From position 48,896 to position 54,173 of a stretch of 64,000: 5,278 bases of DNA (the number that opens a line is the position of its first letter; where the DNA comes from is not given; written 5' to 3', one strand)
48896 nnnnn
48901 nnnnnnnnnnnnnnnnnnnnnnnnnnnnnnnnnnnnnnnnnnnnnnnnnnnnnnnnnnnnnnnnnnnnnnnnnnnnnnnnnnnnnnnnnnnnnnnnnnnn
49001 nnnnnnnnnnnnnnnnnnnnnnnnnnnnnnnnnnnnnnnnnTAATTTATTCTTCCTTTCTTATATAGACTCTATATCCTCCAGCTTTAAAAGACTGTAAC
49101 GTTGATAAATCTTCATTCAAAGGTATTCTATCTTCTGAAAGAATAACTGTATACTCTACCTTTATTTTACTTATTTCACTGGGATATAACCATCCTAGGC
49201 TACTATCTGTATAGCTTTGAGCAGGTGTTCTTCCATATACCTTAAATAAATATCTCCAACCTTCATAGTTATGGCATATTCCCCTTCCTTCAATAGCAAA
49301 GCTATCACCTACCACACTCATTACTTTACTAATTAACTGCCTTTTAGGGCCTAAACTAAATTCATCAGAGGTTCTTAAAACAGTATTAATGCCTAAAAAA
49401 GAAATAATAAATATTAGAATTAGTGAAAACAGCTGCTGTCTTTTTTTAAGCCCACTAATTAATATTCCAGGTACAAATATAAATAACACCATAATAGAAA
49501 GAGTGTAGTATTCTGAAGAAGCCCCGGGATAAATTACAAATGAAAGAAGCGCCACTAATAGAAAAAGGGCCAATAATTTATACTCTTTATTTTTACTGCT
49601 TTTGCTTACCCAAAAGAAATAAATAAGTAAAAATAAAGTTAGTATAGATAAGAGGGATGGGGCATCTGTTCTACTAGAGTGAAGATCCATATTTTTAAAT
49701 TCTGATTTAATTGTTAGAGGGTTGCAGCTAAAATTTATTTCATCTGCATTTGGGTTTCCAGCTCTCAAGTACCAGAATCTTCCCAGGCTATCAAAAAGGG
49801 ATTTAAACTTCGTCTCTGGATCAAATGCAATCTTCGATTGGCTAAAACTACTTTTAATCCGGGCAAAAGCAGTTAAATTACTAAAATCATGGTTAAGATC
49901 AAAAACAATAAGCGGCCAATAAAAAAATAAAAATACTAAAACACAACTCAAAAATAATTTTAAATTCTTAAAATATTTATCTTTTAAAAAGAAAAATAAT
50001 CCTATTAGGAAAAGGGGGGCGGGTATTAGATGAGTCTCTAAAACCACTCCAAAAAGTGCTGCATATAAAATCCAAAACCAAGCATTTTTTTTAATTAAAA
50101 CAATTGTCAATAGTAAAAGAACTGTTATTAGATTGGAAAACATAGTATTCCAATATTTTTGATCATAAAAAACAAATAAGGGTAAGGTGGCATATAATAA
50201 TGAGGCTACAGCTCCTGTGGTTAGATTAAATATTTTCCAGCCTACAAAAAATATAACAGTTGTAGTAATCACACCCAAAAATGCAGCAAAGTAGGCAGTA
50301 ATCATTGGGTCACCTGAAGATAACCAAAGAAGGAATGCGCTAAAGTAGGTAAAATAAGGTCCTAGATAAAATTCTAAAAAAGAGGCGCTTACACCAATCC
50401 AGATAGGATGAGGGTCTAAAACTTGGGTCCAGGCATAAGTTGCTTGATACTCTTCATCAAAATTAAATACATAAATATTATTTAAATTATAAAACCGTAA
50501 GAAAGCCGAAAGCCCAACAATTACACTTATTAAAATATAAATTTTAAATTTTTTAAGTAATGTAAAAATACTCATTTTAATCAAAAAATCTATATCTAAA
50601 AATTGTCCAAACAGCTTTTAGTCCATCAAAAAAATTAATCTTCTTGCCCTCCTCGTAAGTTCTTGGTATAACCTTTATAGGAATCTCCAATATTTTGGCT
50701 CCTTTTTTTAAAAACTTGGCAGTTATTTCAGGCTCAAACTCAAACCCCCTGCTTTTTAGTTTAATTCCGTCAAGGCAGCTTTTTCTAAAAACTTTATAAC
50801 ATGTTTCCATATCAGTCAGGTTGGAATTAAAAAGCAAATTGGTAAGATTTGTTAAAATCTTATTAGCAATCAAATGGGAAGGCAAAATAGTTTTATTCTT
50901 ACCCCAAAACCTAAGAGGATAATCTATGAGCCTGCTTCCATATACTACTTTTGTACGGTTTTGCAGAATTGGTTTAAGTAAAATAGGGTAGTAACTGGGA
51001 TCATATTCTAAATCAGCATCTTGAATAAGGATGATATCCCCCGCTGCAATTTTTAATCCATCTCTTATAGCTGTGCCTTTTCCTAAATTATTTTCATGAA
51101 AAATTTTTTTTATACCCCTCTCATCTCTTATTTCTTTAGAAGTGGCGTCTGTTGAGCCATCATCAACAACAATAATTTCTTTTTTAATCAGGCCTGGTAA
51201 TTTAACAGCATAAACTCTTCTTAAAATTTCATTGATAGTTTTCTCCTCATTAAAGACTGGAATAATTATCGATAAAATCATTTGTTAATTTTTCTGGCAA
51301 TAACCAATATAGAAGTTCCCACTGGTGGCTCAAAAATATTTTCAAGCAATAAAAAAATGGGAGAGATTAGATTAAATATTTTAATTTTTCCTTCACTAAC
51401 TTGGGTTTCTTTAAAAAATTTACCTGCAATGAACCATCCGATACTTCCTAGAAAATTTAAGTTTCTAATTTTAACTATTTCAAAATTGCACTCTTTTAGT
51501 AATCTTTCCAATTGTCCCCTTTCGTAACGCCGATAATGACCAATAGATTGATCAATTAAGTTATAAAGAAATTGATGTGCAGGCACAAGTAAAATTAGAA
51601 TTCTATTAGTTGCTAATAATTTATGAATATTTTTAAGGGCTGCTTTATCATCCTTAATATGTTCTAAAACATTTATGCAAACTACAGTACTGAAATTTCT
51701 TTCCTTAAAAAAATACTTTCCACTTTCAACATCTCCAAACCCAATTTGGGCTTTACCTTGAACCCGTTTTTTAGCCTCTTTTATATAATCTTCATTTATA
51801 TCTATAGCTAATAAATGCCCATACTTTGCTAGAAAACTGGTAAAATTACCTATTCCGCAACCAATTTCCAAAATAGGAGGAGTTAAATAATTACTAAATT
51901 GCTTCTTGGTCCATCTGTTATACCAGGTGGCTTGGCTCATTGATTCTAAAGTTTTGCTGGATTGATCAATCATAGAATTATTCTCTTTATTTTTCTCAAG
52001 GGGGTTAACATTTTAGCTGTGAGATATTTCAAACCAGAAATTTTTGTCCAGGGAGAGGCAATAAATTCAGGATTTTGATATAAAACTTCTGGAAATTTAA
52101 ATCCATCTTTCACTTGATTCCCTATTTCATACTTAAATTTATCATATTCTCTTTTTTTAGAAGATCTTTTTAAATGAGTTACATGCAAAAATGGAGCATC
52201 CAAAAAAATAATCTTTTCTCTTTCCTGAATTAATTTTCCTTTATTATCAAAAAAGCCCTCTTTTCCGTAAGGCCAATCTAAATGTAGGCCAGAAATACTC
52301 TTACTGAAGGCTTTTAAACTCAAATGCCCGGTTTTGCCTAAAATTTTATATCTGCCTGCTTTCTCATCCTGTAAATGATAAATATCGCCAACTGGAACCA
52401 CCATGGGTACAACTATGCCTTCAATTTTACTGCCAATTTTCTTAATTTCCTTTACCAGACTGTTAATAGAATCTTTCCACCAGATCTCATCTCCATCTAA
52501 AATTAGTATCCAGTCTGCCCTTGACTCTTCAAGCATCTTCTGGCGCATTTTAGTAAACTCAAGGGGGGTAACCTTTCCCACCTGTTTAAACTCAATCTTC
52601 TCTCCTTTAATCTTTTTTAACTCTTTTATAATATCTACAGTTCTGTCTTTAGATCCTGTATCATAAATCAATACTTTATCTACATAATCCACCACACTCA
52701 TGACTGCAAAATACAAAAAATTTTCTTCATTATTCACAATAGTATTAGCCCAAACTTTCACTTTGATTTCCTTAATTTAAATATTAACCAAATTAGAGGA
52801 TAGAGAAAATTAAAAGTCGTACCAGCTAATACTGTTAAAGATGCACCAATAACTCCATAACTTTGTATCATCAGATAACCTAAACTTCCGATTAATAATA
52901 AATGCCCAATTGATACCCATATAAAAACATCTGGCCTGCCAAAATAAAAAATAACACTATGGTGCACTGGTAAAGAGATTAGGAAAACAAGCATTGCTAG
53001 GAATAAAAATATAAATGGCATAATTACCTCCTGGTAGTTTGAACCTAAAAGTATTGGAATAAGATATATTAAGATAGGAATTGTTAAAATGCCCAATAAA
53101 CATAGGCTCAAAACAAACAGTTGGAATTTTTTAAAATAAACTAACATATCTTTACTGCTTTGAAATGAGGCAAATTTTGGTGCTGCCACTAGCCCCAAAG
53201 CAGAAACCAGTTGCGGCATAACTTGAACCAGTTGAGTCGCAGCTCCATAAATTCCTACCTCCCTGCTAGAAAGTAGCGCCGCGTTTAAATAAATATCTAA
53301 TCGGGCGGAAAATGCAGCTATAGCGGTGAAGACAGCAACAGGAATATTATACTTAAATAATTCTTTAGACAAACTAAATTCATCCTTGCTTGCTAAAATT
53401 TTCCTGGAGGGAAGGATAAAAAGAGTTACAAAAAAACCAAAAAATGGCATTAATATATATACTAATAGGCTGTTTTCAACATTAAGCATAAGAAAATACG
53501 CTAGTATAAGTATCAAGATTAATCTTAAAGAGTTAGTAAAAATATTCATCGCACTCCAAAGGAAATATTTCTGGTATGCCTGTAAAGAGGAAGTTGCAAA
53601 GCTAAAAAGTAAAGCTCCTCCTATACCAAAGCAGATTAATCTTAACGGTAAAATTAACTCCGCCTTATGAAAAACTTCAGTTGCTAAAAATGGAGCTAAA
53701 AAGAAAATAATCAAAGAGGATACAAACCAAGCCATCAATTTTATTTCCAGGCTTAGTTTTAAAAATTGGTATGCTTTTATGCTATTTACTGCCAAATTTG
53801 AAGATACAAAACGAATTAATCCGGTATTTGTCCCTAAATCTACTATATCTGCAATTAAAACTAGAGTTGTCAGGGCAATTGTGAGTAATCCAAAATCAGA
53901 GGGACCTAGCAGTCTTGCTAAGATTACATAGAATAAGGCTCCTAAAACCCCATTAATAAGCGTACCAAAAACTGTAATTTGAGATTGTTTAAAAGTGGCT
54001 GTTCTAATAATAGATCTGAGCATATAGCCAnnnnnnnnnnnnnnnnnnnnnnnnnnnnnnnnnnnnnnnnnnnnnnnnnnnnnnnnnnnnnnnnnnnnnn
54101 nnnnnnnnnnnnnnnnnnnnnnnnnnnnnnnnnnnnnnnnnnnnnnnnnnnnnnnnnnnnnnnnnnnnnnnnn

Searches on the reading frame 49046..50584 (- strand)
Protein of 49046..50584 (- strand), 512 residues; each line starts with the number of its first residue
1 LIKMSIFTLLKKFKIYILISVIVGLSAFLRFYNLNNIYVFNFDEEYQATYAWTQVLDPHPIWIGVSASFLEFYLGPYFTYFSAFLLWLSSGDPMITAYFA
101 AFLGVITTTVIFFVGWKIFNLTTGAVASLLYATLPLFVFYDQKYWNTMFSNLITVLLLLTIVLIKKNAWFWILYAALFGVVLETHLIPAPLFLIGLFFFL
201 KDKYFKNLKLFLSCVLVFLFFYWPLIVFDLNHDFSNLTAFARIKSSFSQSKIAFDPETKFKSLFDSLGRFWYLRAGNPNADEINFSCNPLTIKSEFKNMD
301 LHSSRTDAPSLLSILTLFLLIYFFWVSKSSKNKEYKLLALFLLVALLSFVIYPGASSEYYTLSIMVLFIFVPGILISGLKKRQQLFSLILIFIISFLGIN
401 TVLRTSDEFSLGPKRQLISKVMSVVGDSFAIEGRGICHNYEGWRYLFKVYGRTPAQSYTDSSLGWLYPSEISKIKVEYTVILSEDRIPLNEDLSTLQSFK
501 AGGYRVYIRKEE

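Call 7: search_protein_families(library=pfam, proteins=[window:49046-50584:-], max_evalue=1)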
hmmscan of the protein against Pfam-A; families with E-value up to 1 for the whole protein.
window:49046-50584:- (512 aa): 1 family
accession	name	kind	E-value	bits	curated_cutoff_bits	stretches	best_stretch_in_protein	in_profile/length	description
PF13231.12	PMT_2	-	0.004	17.8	26.1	1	76-226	4-158/160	Dolichyl-phosphate-mannose-protein mannosyltransferase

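Call 8: search_protein_families(library=ncbifam, proteins=[window:49046-50584:-], max_evalue=1)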
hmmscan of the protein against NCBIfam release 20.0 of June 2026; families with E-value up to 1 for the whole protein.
window:49046-50584:- (512 aa): 0 families

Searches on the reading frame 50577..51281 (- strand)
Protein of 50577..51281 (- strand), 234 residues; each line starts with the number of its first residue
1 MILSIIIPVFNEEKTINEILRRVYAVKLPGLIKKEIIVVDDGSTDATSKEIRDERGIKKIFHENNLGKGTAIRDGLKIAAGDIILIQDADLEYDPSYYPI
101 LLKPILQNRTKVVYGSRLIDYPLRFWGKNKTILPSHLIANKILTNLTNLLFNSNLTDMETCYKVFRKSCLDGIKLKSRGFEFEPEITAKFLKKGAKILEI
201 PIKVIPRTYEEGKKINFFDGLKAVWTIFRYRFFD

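Call 7: search_protein_families(library=pfam, proteins=[window:50577-51281:-], max_evalue=1)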
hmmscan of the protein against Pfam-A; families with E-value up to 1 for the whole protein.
window:50577-51281:- (234 aa): 4 families
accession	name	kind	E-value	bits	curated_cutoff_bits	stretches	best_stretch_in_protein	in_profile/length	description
PF00535.33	Glycos_transf_2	-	6.3e-33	114.5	23.3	1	4-170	1-164/168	Glycosyl transferase family 2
PF13641.12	Glyco_tranf_2_3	-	5.7e-06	26.9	27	1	3-124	3-130/230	Glycosyltransferase like family 2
PF10111.15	Glyco_tranf_2_2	-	0.0002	21.4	27.3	1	4-91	1-92/276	Glycosyltransferase like family 2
PF12781.13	AAA_9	-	0.00092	18.8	27.4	1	78-147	67-139/222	ATP-binding dynein motor region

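Call 8: search_protein_families(library=ncbifam, proteins=[window:50577-51281:-], max_evalue=1)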
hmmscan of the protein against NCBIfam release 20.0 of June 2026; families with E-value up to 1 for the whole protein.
window:50577-51281:- (234 aa): 23 families
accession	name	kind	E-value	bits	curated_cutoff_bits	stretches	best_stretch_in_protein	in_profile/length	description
TIGR04182.1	glyco_TIGR04182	equivalog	5.9e-33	114.5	325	1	4-230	3-217/293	S-layer glycoprotein N-glycosyltransferase AglJ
NF058614.1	PPMAGASynPpgS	equivalog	1.1e-16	60.9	370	1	5-224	4-216/226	polyprenyl-phospho-N-acetylgalactosaminyl synthase PpgS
NF047588.1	GlcsyltransPgfSStrep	equivalog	1.6e-14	53.8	500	1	1-171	1-165/308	glycosyltransferase PgfS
TIGR03937.1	PgaC_IcaA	equivalog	1.9e-14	53.5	422.3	1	3-108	47-153/407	poly-beta-1,6-N-acetyl-D-glucosamine synthase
NF010496.0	PRK13915.1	equivalog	3.5e-14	52.6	262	1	3-113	33-149/307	glucosyl-3-phosphoglycerate synthase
TIGR04283.1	glyco_like_mftF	equivalog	3.6e-14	52.9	182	1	3-102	1-94/221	TIGR04283 family arsenosugar biosynthesis glycosyltransferase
NF007482.0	PRK10073.1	equivalog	5.5e-14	51.9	423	1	3-135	8-138/334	glycosyltransferase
NF007986.1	PRK10714.1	equivalog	8.8e-14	51.2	529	1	3-211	8-207/316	undecaprenyl-phosphate 4-deoxy-4-formamido-L-arabinose transferase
NF041391.1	DPhHxTase_Halo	equivalog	3.1e-11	42.6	375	1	9-209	3-188/213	dolichyl-phosphate hexose transferase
NF041875.1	EPS_EpsD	equivalog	5.8e-11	42.4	370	1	3-115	1-114/325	exopolysaccharide biosynthesis glycosyltransferase EpsD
TIGR03965.1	mycofact_glyco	equivalog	8.2e-10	38.1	280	1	4-110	77-184/467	mycofactocin biosynthesis glycosyltransferase MftF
NF047683.1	TeichurnBiosyTuaG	equivalog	1.5e-08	34.6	400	1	3-95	8-101/252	teichuronic acid biosynthesis protein TuaG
NF038302.1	EPS_HpsE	equivalog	4.6e-06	25.8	300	1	3-88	3-94/307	hormogonium polysaccharide biosynthesis glycosyltransferase HpsE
NF041865.1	EpsU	equivalog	2.7e-05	23.4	700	1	4-91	42-133/394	exopolysaccharide biosynthesis GT2 family glycosyltransferase EpsU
TIGR03469.1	HpnB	hypoth_equivalog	5.9e-05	22.3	379.25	1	4-103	47-158/386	hopene-associated glycosyltransferase HpnB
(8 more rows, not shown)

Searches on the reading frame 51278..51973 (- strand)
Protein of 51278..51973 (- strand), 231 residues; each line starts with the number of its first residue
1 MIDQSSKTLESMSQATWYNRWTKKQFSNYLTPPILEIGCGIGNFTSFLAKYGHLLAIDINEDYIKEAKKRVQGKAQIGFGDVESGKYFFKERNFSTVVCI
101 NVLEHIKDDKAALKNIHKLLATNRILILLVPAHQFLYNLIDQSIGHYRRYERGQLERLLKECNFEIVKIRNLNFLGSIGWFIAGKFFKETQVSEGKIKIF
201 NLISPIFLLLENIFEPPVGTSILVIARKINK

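Call 7: search_protein_families(library=pfam, proteins=[window:51278-51973:-], max_evalue=1)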
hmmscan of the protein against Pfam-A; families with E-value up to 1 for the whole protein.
window:51278-51973:- (231 aa): 14 families
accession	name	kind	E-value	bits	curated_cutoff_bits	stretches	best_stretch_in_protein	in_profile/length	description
PF13489.12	Methyltransf_23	-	7e-16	58.8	27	1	32-168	24-163/164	Methyltransferase domain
PF08242.18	Methyltransf_12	-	5.1e-15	56.4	30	1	35-123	1-95/98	Methyltransferase domain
PF13649.12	Methyltransf_25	-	5.9e-15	56.2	27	1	34-121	1-94/97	Methyltransferase domain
PF08241.18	Methyltransf_11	-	9.9e-15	55.4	21.2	1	35-127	1-94/95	Methyltransferase domain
PF13847.12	Methyltransf_31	-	4e-12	46.5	27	1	34-132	7-113/145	Methyltransferase domain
PF05401.17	NodS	-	5e-10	40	24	1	34-131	47-147/201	Nodulation protein S (NodS)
PF01209.24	Ubie_methyltran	-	1.5e-05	24.9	20.1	1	13-130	30-153/233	ubiE/COQ5 methyltransferase family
PF02353.26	CMAS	-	0.00033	20.5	27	1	34-110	66-144/273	Mycolic acid cyclopropane synthetase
PF05219.18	DREV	-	0.00045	19.9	26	1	27-139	91-199/265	DREV methyltransferase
PF07021.18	MetW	-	0.011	15.8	21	1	34-119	17-101/193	Methionine biosynthesis protein MetW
PF02390.23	Methyltransf_4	-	0.011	15.7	24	1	32-74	3-48/173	Putative methyltransferase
PF01728.25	FtsJ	-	0.06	13.7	24.1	1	34-84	25-77/181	FtsJ-like methyltransferase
PF03291.22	mRNA_G-N7_MeTrfase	-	0.068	12.7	26.6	1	20-74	51-107/315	mRNA (guanine-N(7))-methyltransferase domain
PF23282.1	WHD_ROQ1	-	0.15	12.7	24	1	136-168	41-73/76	Disease resistance protein Roq1-like, winged-helix domain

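Call 8: search_protein_families(library=ncbifam, proteins=[window:51278-51973:-], max_evalue=1)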
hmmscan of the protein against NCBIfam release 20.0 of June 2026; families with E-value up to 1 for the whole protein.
window:51278-51973:- (231 aa): 43 families (the best 25 are shown)
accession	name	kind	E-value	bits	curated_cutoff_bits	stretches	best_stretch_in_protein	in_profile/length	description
TIGR02021.1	BchM-ChlM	equivalog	1.5e-11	44.2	158.9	1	34-146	58-170/218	magnesium protoporphyrin IX methyltransferase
TIGR02072.1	BioC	equivalog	9.2e-11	42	184.95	1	30-171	34-178/244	malonyl-ACP O-methyltransferase BioC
TIGR01983.1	UbiG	equivalog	1.8e-09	37.3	102.95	1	28-128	47-151/228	bifunctional 2-polyprenyl-6-hydroxyphenol methylase/3-demethylubiquinol 3-O-methyltransferase UbiG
NF043040.1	corrin_prot_MT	hypoth_equivalog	1.7e-08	34.2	180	1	33-128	44-147/216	corrinoid protein-associated methyltransferase CpaM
NF041650.1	nod_mtase_NodS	equivalog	2.2e-08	34.1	300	1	34-128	42-139/190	nodulation methyltransferase NodS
NF001244.0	PRK00216.1-5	equivalog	3.5e-08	33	216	1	7-129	26-154/236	bifunctional demethylmenaquinone methyltransferase/2-methoxy-6-polyprenyl-1,4-benzoquinol methylase UbiE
TIGR01934.1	MenG_MenH_UbiE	subfamily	4.2e-07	29.5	158.35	1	14-129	24-142/223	ubiquinone/menaquinone biosynthesis methyltransferase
NF045667.1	MTase_DVU1556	equivalog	4.9e-07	29.4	155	1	34-128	26-119/213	DVU_1556 family methyltransferase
TIGR04345.1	ovoA_Cterm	equivalog_domain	7.5e-07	28.9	170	2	92-131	133-172/242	putative 4-mercaptohistidine N1-methyltransferase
NF041536.1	ArsM_DUF2284_UU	exception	5.1e-06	25.1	575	1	34-128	80-180/459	arsenite methyltransferase/DUF2284 domain selenoprotein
NF052510.1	methyltran_MpqE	exception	2.8e-05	23.6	335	1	16-123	32-146/234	methyl-plastoquinone biosynthesis methyltransferase MpqE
TIGR00755.1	ksgA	equivalog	3.5e-05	23.3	171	1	33-82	32-84/256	16S rRNA (adenine(1518)-N(6)/adenine(1519)-N(6))-dimethyltransferase RsmA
NF008686.0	PRK11705.1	equivalog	4.8e-05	22.6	400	1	34-129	171-266/383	cyclopropane fatty acyl phospholipid synthase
NF001080.0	PRK00121.2-2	equivalog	7.3e-05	22.1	132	1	17-73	34-92/224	tRNA (guanosine(46)-N7)-methyltransferase TrmB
NF041255.1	mycofact_MftM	equivalog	0.00012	21.5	200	1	33-161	142-268/289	mycofactocin oligosaccharide methyltransferase MftM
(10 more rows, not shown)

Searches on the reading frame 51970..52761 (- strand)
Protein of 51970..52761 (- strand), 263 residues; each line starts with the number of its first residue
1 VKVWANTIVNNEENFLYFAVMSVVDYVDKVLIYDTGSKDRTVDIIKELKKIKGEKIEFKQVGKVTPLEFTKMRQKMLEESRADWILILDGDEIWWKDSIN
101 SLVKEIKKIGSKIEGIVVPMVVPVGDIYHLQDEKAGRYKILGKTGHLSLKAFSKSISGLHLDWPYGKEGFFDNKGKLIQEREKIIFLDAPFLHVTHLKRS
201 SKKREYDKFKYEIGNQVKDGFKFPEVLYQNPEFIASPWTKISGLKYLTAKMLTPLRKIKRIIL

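Call 7: search_protein_families(library=pfam, proteins=[window:51970-52761:-], max_evalue=1)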
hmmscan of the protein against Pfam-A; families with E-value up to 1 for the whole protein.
window:51970-52761:- (263 aa): 4 families
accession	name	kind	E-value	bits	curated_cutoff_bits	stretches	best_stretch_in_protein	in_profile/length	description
PF00535.33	Glycos_transf_2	-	1.4e-13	51.5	23.3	1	10-133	7-130/168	Glycosyl transferase family 2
PF13704.12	Glyco_tranf_2_4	-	4.2e-07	30.8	27.5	1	24-98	15-88/98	Glycosyl transferase family 2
PF10111.15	Glyco_tranf_2_2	-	1.1e-05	25.5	27.3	1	25-124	27-123/276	Glycosyltransferase like family 2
PF13641.12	Glyco_tranf_2_3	-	0.11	12.9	27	1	35-104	38-109/230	Glycosyltransferase like family 2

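Call 8: search_protein_families(library=ncbifam, proteins=[window:51970-52761:-], max_evalue=1)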
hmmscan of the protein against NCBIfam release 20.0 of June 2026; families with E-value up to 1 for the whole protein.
window:51970-52761:- (263 aa): 7 families
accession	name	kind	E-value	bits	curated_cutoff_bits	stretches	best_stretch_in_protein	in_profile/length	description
TIGR04195.1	S_glycosyl_SunS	equivalog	8.8e-07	28.1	350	1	7-128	63-179/421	SunS family peptide S-glycosyltransferase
NF050050.1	ProtGlycPglI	equivalog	0.00035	20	500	1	14-111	15-113/306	GalNAc(5)-diNAcBac-PP-undecaprenol beta-1,3-glucosyltransferase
NF047683.1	TeichurnBiosyTuaG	equivalog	0.0028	17.3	400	1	14-107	19-112/252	teichuronic acid biosynthesis protein TuaG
NF038302.1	EPS_HpsE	equivalog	0.0064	15.5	300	1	29-100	35-105/307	hormogonium polysaccharide biosynthesis glycosyltransferase HpsE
TIGR03937.1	PgaC_IcaA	equivalog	0.0067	15.4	422.3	1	25-108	71-152/407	poly-beta-1,6-N-acetyl-D-glucosamine synthase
TIGR04440.1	glyco_TIGR04440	domain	0.048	13.4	70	1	26-107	29-107/215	TIGR00180 family glycosyltransferase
TIGR04283.1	glyco_like_mftF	equivalog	0.15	11.6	182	1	28-103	29-94/221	TIGR04283 family arsenosugar biosynthesis glycosyltransferase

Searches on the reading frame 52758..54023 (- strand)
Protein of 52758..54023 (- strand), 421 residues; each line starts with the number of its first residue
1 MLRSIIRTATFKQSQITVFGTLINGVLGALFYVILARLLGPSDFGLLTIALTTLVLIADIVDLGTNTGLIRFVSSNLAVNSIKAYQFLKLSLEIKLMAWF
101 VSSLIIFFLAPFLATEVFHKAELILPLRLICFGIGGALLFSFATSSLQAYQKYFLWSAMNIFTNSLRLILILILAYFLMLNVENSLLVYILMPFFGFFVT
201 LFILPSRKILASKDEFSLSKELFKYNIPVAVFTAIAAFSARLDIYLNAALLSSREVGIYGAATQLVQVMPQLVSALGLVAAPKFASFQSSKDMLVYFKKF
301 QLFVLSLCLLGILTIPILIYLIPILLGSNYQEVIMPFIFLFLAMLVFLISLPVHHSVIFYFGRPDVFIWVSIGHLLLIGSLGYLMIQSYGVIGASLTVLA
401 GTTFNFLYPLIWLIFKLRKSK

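Call 7: search_protein_families(library=pfam, proteins=[window:52758-54023:-], max_evalue=1)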
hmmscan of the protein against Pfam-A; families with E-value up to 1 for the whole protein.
window:52758-54023:- (421 aa): 2 families
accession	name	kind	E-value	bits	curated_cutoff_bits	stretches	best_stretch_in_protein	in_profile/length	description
PF01943.22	Polysacc_synt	-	9.7e-20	71.6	28.2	1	16-287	7-273/274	Polysaccharide biosynthesis protein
PF13440.11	Polysacc_synt_3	-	7e-16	58.8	23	1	34-334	1-292/293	Polysaccharide biosynthesis protein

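Call 8: search_protein_families(library=ncbifam, proteins=[window:52758-54023:-], max_evalue=1)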
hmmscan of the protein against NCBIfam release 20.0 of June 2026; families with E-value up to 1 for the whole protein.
window:52758-54023:- (421 aa): 3 families
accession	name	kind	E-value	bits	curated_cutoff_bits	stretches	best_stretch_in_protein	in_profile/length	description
TIGR02900.1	spore_V_B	equivalog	1.8e-07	30.3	372.3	1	11-404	2-422/488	stage V sporulation protein B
NF050818.1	PolSacchBiosHfsF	equivalog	2.4e-05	23.5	700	1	22-265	14-249/468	polysaccharide biosynthesis protein HfsF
NF007773.0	PRK10459.1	equivalog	4.9e-05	22.5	273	1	12-415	9-404/492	MOP flippase family protein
